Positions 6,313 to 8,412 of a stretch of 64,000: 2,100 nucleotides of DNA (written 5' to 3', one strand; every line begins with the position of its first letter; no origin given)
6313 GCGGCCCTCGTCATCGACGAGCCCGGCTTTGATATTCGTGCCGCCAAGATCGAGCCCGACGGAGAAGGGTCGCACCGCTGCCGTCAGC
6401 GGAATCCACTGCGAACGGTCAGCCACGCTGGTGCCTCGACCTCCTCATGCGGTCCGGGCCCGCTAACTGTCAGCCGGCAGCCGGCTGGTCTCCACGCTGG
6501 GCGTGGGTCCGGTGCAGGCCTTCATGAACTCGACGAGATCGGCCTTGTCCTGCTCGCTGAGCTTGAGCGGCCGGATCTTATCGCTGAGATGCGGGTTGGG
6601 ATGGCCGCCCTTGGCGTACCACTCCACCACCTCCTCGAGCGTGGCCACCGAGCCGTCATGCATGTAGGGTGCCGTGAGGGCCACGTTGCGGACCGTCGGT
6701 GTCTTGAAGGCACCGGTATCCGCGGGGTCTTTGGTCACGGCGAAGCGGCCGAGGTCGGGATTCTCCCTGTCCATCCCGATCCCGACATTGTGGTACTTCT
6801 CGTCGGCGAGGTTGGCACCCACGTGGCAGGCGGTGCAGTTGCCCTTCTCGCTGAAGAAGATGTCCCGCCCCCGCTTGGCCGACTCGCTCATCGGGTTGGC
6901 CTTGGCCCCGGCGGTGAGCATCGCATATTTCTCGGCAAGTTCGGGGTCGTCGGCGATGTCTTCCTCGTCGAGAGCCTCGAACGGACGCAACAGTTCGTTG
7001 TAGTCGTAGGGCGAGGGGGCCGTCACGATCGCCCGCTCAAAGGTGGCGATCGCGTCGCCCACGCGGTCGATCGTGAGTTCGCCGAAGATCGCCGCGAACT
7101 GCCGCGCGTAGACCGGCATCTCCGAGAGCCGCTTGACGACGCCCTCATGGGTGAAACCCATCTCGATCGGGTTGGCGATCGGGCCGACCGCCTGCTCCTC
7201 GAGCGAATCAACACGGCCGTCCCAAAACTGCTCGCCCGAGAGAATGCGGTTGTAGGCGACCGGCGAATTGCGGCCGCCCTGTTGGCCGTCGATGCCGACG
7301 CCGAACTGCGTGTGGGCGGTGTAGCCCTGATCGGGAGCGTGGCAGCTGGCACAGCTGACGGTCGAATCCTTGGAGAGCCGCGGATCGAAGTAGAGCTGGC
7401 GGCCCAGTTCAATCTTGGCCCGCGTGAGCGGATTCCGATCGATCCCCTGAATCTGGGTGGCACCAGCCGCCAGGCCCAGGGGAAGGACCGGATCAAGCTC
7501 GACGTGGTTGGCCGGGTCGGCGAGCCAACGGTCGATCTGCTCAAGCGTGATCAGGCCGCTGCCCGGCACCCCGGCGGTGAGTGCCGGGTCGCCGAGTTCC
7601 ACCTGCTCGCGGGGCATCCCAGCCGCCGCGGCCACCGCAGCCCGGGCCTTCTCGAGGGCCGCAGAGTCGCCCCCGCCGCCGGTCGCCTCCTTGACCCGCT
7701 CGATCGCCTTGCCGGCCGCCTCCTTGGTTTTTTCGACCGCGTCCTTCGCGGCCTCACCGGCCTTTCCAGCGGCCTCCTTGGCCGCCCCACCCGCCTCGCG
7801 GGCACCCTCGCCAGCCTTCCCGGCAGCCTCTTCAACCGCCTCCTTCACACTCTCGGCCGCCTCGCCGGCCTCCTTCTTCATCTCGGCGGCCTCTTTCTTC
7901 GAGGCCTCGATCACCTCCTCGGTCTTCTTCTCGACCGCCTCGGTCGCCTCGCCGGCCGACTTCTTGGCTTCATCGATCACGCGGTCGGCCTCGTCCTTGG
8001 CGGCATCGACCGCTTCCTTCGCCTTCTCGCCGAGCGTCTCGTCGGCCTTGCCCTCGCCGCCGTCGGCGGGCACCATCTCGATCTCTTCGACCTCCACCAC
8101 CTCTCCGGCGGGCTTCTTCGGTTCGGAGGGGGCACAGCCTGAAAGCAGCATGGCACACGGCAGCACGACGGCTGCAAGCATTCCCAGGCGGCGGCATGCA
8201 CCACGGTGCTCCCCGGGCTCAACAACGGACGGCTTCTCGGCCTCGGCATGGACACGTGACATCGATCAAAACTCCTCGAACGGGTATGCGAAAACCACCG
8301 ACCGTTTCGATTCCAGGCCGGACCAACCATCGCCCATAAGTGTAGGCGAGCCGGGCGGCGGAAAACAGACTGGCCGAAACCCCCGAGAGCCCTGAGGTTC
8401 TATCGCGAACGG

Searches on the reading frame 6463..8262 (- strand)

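Call 51: search_protein_families(library=pfam, proteins=[window:6463-8262:-], max_evalue=0.001)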
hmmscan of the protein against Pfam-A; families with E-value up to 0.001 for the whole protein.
window:6463-8262:- (599 aa): 4 families
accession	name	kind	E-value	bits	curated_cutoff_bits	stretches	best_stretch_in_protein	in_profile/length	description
PF03150.19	CCP_MauG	-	2.7e-55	187.5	25.6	1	282-421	2-142/149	Di-haem cytochrome c peroxidase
PF00034.26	Cytochrom_C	-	2.7e-05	25.9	21.3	0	463-581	2-87/90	Cytochrome c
PF21419.2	RoxA-like_Cyt-c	-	0.0002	21.3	26.7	1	529-546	12-29/39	RoxA-like, cytochrome c-like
PF09086.16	DUF1924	-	0.00038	21.2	22.5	0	282-312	6-37/96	Domain of unknown function (DUF1924)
